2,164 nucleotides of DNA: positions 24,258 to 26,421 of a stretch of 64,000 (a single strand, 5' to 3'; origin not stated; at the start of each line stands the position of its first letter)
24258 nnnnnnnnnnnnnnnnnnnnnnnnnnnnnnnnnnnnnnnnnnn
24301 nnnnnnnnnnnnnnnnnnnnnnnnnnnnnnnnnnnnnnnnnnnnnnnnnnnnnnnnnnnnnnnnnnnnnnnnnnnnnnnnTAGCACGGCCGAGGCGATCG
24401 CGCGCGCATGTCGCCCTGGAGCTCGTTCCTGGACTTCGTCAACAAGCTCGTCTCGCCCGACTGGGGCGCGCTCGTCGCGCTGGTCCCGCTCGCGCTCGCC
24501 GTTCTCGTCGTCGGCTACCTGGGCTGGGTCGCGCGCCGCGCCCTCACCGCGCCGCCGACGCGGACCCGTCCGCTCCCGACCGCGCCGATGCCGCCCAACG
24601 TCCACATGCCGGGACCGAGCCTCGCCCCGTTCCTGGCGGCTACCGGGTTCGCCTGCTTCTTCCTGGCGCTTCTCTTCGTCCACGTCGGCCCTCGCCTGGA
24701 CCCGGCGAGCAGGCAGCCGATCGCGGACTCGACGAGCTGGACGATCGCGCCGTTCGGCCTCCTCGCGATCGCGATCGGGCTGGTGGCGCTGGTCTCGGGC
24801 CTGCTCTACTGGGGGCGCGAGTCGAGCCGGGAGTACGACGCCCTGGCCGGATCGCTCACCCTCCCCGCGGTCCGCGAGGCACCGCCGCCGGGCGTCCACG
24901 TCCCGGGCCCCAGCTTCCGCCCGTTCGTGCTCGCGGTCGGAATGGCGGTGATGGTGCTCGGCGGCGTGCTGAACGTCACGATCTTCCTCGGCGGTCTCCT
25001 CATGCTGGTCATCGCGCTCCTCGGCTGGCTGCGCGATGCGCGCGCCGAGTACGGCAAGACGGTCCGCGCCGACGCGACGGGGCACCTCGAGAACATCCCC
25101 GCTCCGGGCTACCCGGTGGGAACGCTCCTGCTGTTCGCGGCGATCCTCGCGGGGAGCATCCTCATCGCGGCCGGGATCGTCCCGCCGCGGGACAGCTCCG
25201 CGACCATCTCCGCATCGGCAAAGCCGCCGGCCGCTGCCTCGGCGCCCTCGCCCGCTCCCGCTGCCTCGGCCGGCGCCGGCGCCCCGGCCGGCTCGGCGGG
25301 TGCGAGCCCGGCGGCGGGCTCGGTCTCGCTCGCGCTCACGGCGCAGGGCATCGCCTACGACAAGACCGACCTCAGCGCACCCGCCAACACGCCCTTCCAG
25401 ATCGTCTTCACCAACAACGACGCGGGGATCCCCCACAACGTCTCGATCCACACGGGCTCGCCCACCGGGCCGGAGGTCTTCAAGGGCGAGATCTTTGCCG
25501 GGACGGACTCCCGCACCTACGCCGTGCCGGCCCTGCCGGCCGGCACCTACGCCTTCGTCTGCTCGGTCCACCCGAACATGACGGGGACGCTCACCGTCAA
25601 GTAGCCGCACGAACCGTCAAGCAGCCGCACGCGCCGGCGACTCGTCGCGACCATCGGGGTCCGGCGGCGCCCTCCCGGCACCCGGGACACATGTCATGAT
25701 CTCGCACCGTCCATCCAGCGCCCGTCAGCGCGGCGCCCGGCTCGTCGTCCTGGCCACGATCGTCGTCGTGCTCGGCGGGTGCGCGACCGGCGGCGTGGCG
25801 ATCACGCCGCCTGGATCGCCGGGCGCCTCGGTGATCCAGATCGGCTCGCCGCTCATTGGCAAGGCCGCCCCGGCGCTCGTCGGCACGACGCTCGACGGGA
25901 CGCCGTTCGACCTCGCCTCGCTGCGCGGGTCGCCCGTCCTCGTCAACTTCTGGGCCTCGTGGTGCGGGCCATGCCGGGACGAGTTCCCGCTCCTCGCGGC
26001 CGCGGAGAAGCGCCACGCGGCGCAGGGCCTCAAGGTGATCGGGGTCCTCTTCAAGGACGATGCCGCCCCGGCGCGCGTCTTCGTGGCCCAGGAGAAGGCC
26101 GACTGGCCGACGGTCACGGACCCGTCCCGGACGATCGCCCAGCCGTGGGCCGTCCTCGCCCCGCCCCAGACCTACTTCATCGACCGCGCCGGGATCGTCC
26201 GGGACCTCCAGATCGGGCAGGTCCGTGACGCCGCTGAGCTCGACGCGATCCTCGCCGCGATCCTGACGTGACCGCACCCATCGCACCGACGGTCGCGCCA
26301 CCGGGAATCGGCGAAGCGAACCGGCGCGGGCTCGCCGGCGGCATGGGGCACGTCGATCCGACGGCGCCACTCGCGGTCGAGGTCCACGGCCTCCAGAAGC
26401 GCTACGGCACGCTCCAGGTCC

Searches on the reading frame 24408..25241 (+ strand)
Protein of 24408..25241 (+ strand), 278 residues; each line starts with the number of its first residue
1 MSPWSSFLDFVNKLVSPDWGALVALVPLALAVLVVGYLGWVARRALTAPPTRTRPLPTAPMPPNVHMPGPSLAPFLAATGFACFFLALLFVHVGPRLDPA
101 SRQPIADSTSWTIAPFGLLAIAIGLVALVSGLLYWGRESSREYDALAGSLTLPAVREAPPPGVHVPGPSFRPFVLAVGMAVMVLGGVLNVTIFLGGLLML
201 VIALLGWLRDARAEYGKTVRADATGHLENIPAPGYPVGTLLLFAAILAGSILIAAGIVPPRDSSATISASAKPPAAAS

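Call 20: search_solved_structures(query=window:24408-25241:+, max_evalue=10, show_alignments=3)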
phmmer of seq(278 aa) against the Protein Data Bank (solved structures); distinct sequences matched with E-value up to 10: 0.

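Call 23: find_homologous_proteins(query=window:24408-25193:+, max_evalue=0.001)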
Query seq(262 aa) (262 aa): 739 proteins with E <= 0.001 among 8000 candidates; the best 120 are listed.
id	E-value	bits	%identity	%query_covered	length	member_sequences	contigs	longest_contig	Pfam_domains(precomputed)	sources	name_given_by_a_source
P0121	5.2e-163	559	100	100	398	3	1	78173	PF13473.13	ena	-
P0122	1.6e-147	508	90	100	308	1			-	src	-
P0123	1.5e-146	505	89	100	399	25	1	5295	PF00127.27,PF13473.13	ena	-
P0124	2.5e-146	505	89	100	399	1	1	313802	PF00127.27,PF13473.13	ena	-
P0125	5.2e-139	481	84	100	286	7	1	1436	-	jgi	-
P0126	1.2e-138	479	83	100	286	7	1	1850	-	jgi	jgi:hypothetical protein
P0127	4.8e-137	474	84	100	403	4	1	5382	PF00127.27,PF13473.13,PF12270.14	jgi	jgi:plastocyanin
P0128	2.8e-136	472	84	100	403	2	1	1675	PF00127.27,PF13473.13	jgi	jgi:plastocyanin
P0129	1.8e-135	469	82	100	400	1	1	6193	PF00127.27,PF13473.13,PF12270.14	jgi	jgi:plastocyanin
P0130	6.2e-134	464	83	100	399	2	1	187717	PF00127.27,PF13473.13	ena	-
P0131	8.4e-128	444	79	100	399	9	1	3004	PF13473.13,PF12270.14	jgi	-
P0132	1.3e-126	440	78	100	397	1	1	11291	PF00127.27,PF13473.13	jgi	jgi:plastocyanin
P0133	1.7e-126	440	78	100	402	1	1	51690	PF00127.27,PF13473.13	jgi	jgi:plastocyanin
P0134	7.8e-126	437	77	100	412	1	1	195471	PF13473.13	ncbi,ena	-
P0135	1.6e-125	436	77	100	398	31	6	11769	PF00127.27,PF13473.13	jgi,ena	-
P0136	7.6e-125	434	76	100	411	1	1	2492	PF00127.27,PF13473.13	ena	-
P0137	1.3e-124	433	76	100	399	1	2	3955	PF13473.13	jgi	-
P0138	1.3e-124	433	76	100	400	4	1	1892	PF00127.27,PF13473.13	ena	-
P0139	1.5e-124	433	77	100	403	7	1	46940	PF00127.27,PF13473.13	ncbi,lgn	-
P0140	1.8e-124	433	76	100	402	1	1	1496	PF00127.27,PF13473.13,PF12270.14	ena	-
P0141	2.2e-124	433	77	100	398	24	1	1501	PF00127.27,PF13473.13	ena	-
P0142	4.8e-124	432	77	100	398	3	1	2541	PF00127.27,PF13473.13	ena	-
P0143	4.8e-124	431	76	100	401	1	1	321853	PF00127.27,PF13473.13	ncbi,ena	-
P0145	7.4e-123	428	76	100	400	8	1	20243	PF00127.27,PF13473.13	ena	-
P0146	5.0e-122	425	76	100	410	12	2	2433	PF00127.27,PF13473.13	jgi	jgi:plastocyanin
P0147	2.1e-121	423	76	100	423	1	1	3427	PF00127.27,PF13473.13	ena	-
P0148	2.2e-121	423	76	100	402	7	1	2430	PF13473.13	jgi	jgi:plastocyanin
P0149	2.3e-121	423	76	100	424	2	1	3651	PF00127.27,PF13473.13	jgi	jgi:plastocyanin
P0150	3.9e-121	422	75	100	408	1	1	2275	PF00127.27,PF13473.13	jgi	jgi:plastocyanin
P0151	1.3e-120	420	75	100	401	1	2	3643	PF00127.27,PF13473.13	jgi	jgi:plastocyanin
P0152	1.4e-120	420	74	100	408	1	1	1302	PF00127.27,PF13473.13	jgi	jgi:plastocyanin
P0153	1.4e-120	420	74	100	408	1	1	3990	PF00127.27,PF13473.13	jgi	jgi:plastocyanin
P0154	1.5e-120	420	75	100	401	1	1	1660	PF00127.27,PF13473.13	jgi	jgi:plastocyanin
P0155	2.7e-120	419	74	100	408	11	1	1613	PF00127.27,PF13473.13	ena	-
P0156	1.7e-115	404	72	100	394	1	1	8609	PF00127.27,PF13473.13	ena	-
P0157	3.3e-93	330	61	100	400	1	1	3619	PF00127.27,PF13473.13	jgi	jgi:plastocyanin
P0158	7.6e-92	326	60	99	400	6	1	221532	PF13473.13,PF12270.14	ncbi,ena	-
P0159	3.1e-91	324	60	100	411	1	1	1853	PF13473.13,PF12270.14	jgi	jgi:plastocyanin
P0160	7.4e-91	323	58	100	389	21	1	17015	PF13473.13,PF12270.14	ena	-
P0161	7.5e-91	323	60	100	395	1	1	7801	PF13473.13,PF12270.14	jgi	jgi:plastocyanin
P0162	3.3e-90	321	59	100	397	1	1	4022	PF13473.13,PF12270.14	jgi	jgi:plastocyanin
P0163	1.2e-89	319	58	98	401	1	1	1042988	PF00127.27,PF13473.13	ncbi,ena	-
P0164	2.5e-89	318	58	97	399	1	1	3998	PF13473.13,PF12270.14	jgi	-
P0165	5.4e-89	317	58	100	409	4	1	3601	PF13473.13,PF12270.14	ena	-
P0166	2.2e-88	315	58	97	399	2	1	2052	PF13473.13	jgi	-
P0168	2.6e-86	308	59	100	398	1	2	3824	PF00127.27,PF13473.13,PF12270.14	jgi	jgi:plastocyanin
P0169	9.3e-86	306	52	100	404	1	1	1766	PF13473.13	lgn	-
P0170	1.3e-85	305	56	100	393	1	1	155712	PF13473.13,PF12270.14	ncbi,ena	-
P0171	1.5e-85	305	57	100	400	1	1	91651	PF13473.13,PF12270.14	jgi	jgi:plastocyanin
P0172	3.7e-85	304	58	100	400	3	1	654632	PF13473.13,PF12270.14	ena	-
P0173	3.6e-84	301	57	100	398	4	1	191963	PF00127.27,PF13473.13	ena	-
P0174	2.4e-83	298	54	100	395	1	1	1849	PF13473.13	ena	-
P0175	7.8e-83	296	59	98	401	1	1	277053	PF00127.27,PF13473.13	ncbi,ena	-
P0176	1.3e-82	296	52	97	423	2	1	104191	PF00127.27,PF13473.13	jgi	jgi:plastocyanin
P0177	2.2e-82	295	53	100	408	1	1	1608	PF13473.13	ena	-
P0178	2.8e-82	295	56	100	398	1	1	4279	PF13473.13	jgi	jgi:plastocyanin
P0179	7.8e-82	293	53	100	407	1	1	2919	PF13473.13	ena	-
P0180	8.1e-82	293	54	99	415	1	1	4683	PF00127.27,PF13473.13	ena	-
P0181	3.1e-81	291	59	98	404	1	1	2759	PF13473.13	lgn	-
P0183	2.5e-80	288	54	98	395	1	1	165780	PF00127.27,PF13473.13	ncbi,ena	-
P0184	3.7e-80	288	51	100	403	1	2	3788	PF00127.27,PF13473.13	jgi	jgi:plastocyanin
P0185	3.9e-80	288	51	100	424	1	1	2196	PF00127.27,PF13473.13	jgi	jgi:plastocyanin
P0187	2.7e-79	285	55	100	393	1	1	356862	PF00127.27,PF13473.13,PF12270.14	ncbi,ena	-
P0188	3.5e-78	281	53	100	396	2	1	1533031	PF00127.27,PF13473.13,PF12270.14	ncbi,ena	-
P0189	8.9e-78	280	51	100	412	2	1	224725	PF13473.13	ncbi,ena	-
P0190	1.7e-77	279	50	100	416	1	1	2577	PF00127.27,PF13473.13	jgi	jgi:plastocyanin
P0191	4.4e-77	278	53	100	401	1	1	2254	PF00127.27,PF13473.13,PF12270.14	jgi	jgi:plastocyanin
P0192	1.5e-76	276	53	97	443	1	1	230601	PF00127.27,PF13473.13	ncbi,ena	-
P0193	2.4e-76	275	55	98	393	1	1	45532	PF00127.27,PF13473.13,PF12270.14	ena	-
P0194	3.5e-76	275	55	97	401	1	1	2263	PF00127.27,PF13473.13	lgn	-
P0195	8.0e-76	273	54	100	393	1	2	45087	PF13473.13,PF12270.14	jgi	jgi:plastocyanin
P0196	1.1e-75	273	53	100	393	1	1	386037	PF00127.27,PF13473.13,PF12270.14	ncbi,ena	-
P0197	2.3e-73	265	50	100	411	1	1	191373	PF00127.27,PF13473.13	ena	-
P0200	1.7e-63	233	46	99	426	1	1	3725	PF00127.27,PF13473.13,PF09534.16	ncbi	-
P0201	4.6e-60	222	47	100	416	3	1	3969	PF13473.13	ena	-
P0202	2.3e-58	216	48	99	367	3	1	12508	PF00127.27,PF13473.13,PF12270.14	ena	-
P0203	4.5e-58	215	51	74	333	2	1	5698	PF13473.13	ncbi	-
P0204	4.1e-57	212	58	74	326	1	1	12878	PF00127.27,PF13473.13,PF12270.14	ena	-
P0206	3.7e-56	209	55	75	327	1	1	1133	PF13473.13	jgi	jgi:plastocyanin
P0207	5.2e-56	208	45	98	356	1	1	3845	PF00127.27,PF13473.13,PF12270.14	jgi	jgi:plastocyanin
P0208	2.3e-55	206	46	98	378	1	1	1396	PF13473.13,PF12270.14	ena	-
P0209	3.0e-55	206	46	99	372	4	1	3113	PF13473.13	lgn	-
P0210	3.3e-55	206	45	99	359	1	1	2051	PF13473.13,PF12270.14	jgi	jgi:plastocyanin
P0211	4.5e-55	205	46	99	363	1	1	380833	PF13473.13,PF12270.14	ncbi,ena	-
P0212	7.2e-55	205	47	99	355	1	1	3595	PF13473.13,PF12270.14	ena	-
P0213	7.4e-55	205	47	98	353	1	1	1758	PF00127.27,PF13473.13,PF12270.14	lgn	-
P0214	1.4e-54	204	44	98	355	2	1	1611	PF00127.27,PF13473.13,PF12270.14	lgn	-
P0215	1.5e-54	204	44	98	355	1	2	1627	PF13473.13,PF12270.14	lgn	-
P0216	1.5e-54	204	44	98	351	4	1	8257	PF00127.27,PF13473.13,PF12270.14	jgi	jgi:plastocyanin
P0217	2.5e-54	203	45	98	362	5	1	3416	PF13473.13,PF12270.14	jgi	jgi:plastocyanin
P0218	2.9e-54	203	45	98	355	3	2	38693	PF13473.13,PF12270.14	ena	-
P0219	3.0e-54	203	45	98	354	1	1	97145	PF00127.27,PF13473.13,PF12270.14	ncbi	-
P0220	3.7e-54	202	44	99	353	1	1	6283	PF00127.27,PF13473.13,PF12270.14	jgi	jgi:plastocyanin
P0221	4.6e-54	202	45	98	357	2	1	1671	PF13473.13,PF12270.14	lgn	-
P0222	6.3e-54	202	44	98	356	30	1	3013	PF13473.13,PF12270.14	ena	-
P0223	6.8e-54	201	45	98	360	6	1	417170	PF13473.13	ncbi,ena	-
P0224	7.9e-54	201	48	89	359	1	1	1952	PF13473.13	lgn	-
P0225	8.4e-54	201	45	98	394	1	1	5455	PF00127.27,PF13473.13,PF12270.14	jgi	-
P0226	9.3e-54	201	45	98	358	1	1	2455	PF13473.13,PF12270.14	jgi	jgi:plastocyanin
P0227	1.2e-53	201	45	98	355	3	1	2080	PF13473.13,PF12270.14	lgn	-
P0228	1.7e-53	200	46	97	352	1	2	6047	PF13473.13,PF12270.14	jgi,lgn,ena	-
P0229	2.1e-53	200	46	98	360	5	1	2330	PF00127.27,PF13473.13,PF12270.14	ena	-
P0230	2.2e-53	200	48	98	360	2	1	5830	PF13473.13,PF12270.14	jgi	jgi:plastocyanin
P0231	2.2e-53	200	45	98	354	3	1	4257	PF00127.27,PF13473.13,PF12270.14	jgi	jgi:plastocyanin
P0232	2.4e-53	200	45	98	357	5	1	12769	PF00127.27,PF13473.13,PF12270.14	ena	-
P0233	2.9e-53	199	47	98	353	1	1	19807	PF00127.27,PF13473.13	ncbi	-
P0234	2.9e-53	199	44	99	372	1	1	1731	PF00127.27,PF13473.13,PF12270.14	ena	-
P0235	3.1e-53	199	43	99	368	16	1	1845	PF13473.13,PF12270.14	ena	-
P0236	3.2e-53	199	47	97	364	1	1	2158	PF13473.13,PF12270.14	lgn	-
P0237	3.8e-53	199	42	98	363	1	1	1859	PF13473.13,PF12270.14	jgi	jgi:plastocyanin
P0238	3.9e-53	199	46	98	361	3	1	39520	PF00127.27,PF13473.13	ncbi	ncbi:MAG: cupredoxin domain-containing protein [Chloroflexota bacterium]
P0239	4.9e-53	199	45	98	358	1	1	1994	PF13473.13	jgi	jgi:plastocyanin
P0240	5.2e-53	199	46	98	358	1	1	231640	PF13473.13,PF12270.14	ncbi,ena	-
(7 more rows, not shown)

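Call 39: find_encoding_contigs(protein=P0121, flank=10000, max_places=3)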
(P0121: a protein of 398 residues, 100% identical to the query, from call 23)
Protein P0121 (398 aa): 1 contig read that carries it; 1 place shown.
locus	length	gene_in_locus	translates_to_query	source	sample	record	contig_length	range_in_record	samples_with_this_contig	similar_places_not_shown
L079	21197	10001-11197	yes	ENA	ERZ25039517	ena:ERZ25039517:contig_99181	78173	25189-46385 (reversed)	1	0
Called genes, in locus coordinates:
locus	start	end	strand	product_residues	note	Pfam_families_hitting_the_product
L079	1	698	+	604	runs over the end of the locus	PF00005:ABC_tran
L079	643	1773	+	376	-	-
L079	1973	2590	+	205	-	-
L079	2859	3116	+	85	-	-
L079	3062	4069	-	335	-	PF04945:YHS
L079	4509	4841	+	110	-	PF00291:PALP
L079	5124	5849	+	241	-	-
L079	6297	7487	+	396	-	PF02790:COX2_TM, PF00116:COX2, PF13473:Cupredoxin_1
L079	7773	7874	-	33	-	-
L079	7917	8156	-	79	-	-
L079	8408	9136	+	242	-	PF00115:COX1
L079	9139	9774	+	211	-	PF00510:COX3, PF04238:DUF420 (weak)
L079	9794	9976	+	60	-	-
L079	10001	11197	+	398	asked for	PF13473:Cupredoxin_1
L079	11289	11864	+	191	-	PF00578:AhpC-TSA, PF08534:Redoxin, PF00085:Thioredoxin (weak)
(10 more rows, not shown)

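Call 55: predict_structure(alignment_id=A5)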
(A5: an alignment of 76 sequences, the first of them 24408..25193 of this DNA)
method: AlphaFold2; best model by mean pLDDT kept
length: 262 residues; sequences in the alignment: 76
mean_pLDDT: 81.3   pTM: 0.53
mean pLDDT of the five models: 81.3, 79.9, 79.3, 74.8, 70.9
residues with pLDDT >= 90: 81; 70-90: 125; 50-70: 47; < 50: 9
segments of 3 or more residues with pLDDT < 50: 149-157
pLDDT, mean of each block of 10 residues (from residue 1): 88 77 78 90 82 62 65 87 89 85 87 88 91 81 62 49 61 92 93 98 92 82 72 81 97 88 67
secondary structure, 60 per line:
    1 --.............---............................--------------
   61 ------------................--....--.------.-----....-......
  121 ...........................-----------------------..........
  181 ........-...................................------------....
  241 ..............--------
elements in order: H3-15 H19-46 H73-88 E91-94 E110-113 H115-147 H171-188 H190-224 H237-254

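Call 60: fold_search(model_id=the predicted structure, library=pdb)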
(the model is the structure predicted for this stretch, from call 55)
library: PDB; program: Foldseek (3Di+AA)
matches with E <= 10: 88; with E <= 0.001: 0
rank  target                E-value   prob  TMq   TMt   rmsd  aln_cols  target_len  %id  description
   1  9f5x_2D               2.5e-01  0.35  0.21  0.21  20.9       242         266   17  Structure of the Chlamydomonas reinhardtii respiratory supercomplex I1 III2 IV2 (released 2025-03-12)
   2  6hwh_S                5.3e-01  0.38  0.18  0.33  11.3       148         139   14  Structure of a functional obligate respiratory supercomplex from Mycobacterium smegmatis (released 2018-11-07)
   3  8hcr_H                7.4e-01  0.30  0.18  0.32  12.1       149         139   15  Cryo-EM structure of the Mycobacterium tuberculosis cytochrome bcc:aa3 supercomplex and a novel inhibitor targeting su (released 2023-05-03)
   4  7nnu_D                8.8e-01  0.08  0.16  0.16  17.4       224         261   12  Cryo-EM structure of the folate-specific ECF transporter complex in MSP2N2 lipid nanodiscs (released 2021-08-18)
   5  8uck_c                1.3e+00  0.11  0.19  0.19  22.8       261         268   13  Komagataella pastoris Cytochrome c oxidase (9 subunits) in complex with human VMAT2 (released 2024-10-09)
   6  7nnt_D                1.4e+00  0.07  0.16  0.16  17.3       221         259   11  Cryo-EM structure of the folate-specific ECF transporter complex in DDM micelles (released 2021-08-18)
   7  9i6f_C                1.5e+00  0.12  0.20  0.20  20.2       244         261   14  Cryo-EM structure of HIGD2A bound complex IV (released 2025-12-03)
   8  5z62_C                1.5e+00  0.12  0.21  0.21  21.6       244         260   13  Structure of human cytochrome c oxidase (released 2019-02-27)
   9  8pw5_p                1.6e+00  0.41  0.20  0.20  12.5       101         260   24  CS respirasome from murine liver (released 2024-04-24)
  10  6ymx_c                1.6e+00  0.33  0.20  0.20  12.1       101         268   21  CIII2/CIV respiratory supercomplex from Saccharomyces cerevisiae (released 2020-09-09)
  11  8c8q_C                1.6e+00  0.14  0.23  0.22  22.3       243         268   14  Cytochrome c oxidase from Schizosaccharomyces pombe (released 2023-03-01)
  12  6wxu_B                1.7e+00  0.23  0.15  0.14   7.8        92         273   21  CryoEM structure of mouse DUOX1-DUOXA1 complex in the dimer-of-dimer state (released 2020-09-02)
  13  7jro_c                1.9e+00  0.12  0.21  0.21  20.6       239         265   16  Plant Mitochondrial complex IV from Vigna radiata (released 2021-01-20)
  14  6hu9_c                2.2e+00  0.10  0.20  0.19  20.3       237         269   14  III2-IV2 mitochondrial respiratory supercomplex from S. cerevisiae (released 2018-12-26)
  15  7cg0_p                2.3e+00  0.54  0.19  0.36  15.4       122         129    8  Cryo-EM structure of the flagellar proximal rod with FliF peptides from Salmonella (released 2021-04-28)
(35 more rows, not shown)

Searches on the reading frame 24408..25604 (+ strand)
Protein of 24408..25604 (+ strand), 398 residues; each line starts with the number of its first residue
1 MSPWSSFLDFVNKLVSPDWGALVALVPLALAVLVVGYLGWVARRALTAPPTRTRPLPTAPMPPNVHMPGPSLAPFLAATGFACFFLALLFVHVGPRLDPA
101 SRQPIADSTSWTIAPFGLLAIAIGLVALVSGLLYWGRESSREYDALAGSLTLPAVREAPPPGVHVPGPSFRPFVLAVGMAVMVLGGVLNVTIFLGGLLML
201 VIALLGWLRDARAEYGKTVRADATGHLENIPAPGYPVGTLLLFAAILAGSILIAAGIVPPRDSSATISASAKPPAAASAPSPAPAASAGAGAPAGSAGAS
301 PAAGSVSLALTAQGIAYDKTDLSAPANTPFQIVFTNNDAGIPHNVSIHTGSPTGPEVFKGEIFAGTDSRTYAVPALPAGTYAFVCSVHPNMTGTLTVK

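Call 4: search_protein_families(library=pfam, proteins=[window:24408-25604:+], max_evalue=0.01)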
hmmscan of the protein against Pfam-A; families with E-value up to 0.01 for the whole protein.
window:24408-25604:+ (398 aa): 3 families
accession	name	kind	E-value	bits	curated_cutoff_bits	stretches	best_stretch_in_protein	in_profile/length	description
PF13473.12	Cupredoxin_1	-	1.1e-09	38.6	27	1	302-397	17-104/104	Cupredoxin-like domain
PF00127.26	Copper-bind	-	4.3e-05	24.3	21.2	1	313-398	10-99/99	Copper binding proteins, plastocyanin/azurin family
PF12270.13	Cyt_c_ox_IV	-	0.00019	21.9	26.9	1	144-208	59-123/132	Cytochrome c oxidase subunit IV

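Call 21: search_protein_families(library=ncbifam, proteins=[window:24408-25601:+], max_evalue=0.01)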
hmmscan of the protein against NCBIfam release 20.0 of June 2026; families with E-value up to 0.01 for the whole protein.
window:24408-25601:+ (398 aa): 1 family
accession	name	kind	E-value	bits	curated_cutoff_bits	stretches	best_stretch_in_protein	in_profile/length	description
TIGR02657.1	amicyanin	equivalog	5e-06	26.8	110.2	1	333-397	22-82/83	amicyanin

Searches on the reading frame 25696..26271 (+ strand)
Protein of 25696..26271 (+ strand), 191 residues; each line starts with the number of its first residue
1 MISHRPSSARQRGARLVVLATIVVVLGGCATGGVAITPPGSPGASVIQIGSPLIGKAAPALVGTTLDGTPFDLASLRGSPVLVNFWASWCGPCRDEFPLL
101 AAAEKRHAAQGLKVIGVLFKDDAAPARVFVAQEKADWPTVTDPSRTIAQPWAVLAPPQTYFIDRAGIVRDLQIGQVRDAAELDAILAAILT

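Call 4: search_protein_families(library=pfam, proteins=[window:25696-26271:+], max_evalue=0.01)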
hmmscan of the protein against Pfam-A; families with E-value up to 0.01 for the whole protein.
window:25696-26271:+ (191 aa): 6 families
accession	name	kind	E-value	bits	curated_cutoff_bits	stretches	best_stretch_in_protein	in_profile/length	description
PF00578.27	AhpC-TSA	-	6.9e-23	81.4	26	1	54-170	1-123/124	AhpC/TSA family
PF08534.16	Redoxin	-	6.1e-22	78.4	26.6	1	55-185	3-147/148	Redoxin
PF00085.26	Thioredoxin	-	7.4e-07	29.6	23.5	1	79-109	19-49/103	Thioredoxin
PF13905.12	Thioredoxin_8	-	6.6e-06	26.8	27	1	79-160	2-86/94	Thioredoxin-like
PF00255.25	GSHPx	-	0.00036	20.5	27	1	64-117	7-59/108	Glutathione peroxidase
PF13098.12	Thioredoxin_2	-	0.0085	16.9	27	0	77-186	4-104/104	Thioredoxin-like domain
